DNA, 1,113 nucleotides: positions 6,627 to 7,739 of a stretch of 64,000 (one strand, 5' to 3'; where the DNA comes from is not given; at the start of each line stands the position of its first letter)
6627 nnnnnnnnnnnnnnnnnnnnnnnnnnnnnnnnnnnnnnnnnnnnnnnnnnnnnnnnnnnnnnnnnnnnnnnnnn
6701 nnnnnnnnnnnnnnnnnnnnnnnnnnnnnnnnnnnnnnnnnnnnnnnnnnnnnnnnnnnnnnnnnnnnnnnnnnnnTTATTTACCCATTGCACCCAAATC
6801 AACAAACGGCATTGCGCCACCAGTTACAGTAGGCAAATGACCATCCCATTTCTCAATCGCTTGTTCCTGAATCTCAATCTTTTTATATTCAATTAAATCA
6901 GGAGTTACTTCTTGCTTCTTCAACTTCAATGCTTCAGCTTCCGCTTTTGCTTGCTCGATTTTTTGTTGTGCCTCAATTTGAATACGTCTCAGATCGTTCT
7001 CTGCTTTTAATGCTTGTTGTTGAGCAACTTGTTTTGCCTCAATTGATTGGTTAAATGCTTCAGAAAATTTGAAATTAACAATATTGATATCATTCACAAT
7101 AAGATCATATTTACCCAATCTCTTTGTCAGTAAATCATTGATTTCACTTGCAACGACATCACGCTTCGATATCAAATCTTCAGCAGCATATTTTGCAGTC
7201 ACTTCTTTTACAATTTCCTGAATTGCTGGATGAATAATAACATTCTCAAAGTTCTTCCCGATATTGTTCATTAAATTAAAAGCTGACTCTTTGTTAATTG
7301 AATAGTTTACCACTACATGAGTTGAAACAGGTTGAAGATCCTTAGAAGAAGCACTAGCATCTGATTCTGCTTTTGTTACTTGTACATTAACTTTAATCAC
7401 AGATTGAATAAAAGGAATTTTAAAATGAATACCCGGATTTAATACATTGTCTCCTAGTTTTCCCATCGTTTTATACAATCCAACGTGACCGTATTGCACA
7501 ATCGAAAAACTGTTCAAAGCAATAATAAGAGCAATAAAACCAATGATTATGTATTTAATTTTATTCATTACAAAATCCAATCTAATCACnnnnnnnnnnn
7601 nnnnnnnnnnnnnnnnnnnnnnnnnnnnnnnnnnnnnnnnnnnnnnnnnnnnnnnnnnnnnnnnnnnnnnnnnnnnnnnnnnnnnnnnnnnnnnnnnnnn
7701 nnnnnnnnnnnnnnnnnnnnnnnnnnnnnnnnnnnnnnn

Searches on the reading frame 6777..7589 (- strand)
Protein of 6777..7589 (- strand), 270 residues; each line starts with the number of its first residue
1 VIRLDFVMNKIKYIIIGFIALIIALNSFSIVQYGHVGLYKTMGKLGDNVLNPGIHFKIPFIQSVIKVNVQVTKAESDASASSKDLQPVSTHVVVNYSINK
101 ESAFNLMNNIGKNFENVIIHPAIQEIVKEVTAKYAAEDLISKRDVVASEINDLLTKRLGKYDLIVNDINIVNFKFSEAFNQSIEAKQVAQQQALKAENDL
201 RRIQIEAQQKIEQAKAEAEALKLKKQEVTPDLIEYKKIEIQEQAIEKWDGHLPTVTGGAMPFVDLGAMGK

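Call 70: find_homologous_proteins(query=window:6777-7589:-, max_evalue=1e-40)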
Query window:6777-7589:- (270 aa): 4957 proteins with E <= 1e-40 among 7327 candidates; the best 120 are listed.
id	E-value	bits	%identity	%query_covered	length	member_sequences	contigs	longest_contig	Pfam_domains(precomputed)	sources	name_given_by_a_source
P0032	2.3e-161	553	100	97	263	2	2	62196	PF01145.32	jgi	jgi:regulator of protease activity HflC (stomatin/prohibitin superfamily)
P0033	8.6e-128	443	80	91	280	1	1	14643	PF01145.32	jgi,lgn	jgi:regulator of protease activity HflC (stomatin/prohibitin superfamily)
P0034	1.5e-127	442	79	97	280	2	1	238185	PF01145.32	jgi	jgi:prohibitin 2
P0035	1.9e-127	442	77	98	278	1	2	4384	PF01145.32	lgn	-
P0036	2.7e-127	441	79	95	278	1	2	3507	PF01145.32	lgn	-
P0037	4.9e-127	441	79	95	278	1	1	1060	PF01145.32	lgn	-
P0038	6.4e-127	440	76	99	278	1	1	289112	PF01145.32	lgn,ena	-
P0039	8.7e-127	440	77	96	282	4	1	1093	PF01145.32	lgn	-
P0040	2.0e-126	438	79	94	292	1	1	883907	PF01145.32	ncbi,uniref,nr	ncbi:prohibitin family protein [Paenibacillus athensensis]|uniref:HflC protein n=1 Tax=Paenibacillus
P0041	2.3e-126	438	79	95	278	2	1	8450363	PF01145.32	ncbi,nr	ncbi:prohibitin family protein [Paenibacillus sp. P26]|nr:prohibitin family protein [Paenibacillus s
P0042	2.6e-126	438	76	96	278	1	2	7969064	PF01145.32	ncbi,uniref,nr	ncbi:prohibitin family protein [Paenibacillus doosanensis]|uniref:SPFH domain / Band 7 family protei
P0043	3.2e-126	438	75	100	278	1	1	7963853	PF01145.32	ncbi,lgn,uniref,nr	ncbi:prohibitin family protein [Paenibacillus sp. RC67]|uniref:prohibitin family protein n=1 Tax=Pae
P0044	1.4e-125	436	76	96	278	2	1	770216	PF01145.32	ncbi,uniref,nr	ncbi:prohibitin family protein [Paenibacillus sp. 32352]|uniref:prohibitin family protein n=1 Tax=Pa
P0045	4.7e-125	434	76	95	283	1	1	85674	PF01145.32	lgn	-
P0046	7.2e-125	433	76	96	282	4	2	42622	PF01145.32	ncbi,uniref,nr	ncbi:prohibitin family protein [Paenibacillus aceris]|uniref:Regulator of protease activity HflC (St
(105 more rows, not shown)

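Call 71: find_encoding_contigs(protein=P0032, flank=2500, max_places=6)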
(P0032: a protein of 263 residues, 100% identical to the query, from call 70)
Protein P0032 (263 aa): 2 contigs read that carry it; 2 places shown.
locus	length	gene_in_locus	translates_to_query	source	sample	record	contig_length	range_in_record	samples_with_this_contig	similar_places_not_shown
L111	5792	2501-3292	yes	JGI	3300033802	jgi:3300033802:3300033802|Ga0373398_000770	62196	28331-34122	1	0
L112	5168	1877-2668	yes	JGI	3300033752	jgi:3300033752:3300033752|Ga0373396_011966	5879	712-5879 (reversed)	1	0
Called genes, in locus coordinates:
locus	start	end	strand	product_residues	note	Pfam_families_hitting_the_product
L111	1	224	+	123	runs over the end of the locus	-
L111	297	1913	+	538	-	PF01368:DHH, PF02272:DHHA1 (weak)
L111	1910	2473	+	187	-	-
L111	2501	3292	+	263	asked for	PF01145:Band_7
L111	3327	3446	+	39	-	-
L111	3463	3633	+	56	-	-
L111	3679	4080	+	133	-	PF07972:Flavodoxin_NdrI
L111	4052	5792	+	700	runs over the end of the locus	PF08343:RNR_N, PF00317:Ribonuc_red_lgN, PF02867:Ribonuc_red_lgC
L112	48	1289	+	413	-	PF01368:DHH, PF02272:DHHA1 (weak)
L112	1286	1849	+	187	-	-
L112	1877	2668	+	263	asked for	PF01145:Band_7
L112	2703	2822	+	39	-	-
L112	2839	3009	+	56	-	-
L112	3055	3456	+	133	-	PF07972:Flavodoxin_NdrI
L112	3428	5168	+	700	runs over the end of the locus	PF08343:RNR_N, PF00317:Ribonuc_red_lgN, PF02867:Ribonuc_red_lgC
